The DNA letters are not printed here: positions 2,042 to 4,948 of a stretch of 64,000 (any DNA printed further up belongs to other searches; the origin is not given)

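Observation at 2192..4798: Architecture of the 868-aa protein: pilin-like head plus a giant eukaryote-like Cys-rich array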

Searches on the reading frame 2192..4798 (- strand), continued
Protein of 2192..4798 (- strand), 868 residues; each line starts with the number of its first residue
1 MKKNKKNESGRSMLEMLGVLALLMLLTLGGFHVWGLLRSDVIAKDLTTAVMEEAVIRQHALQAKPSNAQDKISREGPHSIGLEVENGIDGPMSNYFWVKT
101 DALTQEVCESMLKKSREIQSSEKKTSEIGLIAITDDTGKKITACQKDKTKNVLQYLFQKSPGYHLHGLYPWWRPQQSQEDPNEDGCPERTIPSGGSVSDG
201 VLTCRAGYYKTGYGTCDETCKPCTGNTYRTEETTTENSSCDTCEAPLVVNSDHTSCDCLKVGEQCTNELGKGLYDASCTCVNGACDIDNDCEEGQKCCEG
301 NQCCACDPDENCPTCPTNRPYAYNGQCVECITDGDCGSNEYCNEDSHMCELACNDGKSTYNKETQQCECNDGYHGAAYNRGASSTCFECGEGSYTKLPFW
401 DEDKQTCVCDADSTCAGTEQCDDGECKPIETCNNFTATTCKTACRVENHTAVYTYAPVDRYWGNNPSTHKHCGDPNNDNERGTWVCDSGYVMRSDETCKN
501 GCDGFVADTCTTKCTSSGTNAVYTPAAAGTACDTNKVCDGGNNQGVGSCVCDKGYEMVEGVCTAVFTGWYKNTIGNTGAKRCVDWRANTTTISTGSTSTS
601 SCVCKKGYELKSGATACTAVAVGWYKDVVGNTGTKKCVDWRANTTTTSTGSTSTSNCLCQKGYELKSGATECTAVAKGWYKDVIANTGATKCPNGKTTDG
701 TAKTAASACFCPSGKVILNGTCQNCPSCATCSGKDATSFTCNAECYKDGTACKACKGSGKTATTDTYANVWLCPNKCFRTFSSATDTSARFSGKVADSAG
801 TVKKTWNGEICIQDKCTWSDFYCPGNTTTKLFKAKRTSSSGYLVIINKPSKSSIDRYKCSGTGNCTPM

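Call 79: list_cluster_members(proteins=[P0001, P0005, P0006, P0007, P0050])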
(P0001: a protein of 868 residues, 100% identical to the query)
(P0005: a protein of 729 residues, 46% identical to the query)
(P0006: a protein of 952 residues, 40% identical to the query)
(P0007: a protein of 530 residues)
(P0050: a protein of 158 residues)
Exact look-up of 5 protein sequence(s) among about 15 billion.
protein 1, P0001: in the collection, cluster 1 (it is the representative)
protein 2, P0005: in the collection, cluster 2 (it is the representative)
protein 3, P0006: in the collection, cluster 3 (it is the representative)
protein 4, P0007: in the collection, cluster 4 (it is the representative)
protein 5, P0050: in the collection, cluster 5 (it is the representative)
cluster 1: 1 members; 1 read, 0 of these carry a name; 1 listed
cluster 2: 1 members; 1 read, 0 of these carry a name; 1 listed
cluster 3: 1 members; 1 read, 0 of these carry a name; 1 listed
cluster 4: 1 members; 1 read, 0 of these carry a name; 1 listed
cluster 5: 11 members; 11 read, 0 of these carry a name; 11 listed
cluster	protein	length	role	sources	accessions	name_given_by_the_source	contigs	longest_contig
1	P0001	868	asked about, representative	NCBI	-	-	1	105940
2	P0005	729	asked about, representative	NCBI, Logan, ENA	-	-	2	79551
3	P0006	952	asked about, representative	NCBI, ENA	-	-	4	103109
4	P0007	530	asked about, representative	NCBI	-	-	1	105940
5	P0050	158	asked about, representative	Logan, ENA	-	-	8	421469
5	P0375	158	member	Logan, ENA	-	-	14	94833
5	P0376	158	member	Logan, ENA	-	-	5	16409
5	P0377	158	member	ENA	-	-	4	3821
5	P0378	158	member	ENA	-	-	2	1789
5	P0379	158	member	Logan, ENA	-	-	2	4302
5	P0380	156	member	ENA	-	-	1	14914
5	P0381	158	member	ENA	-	-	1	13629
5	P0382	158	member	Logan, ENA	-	-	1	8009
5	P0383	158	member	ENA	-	-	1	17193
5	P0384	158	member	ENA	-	-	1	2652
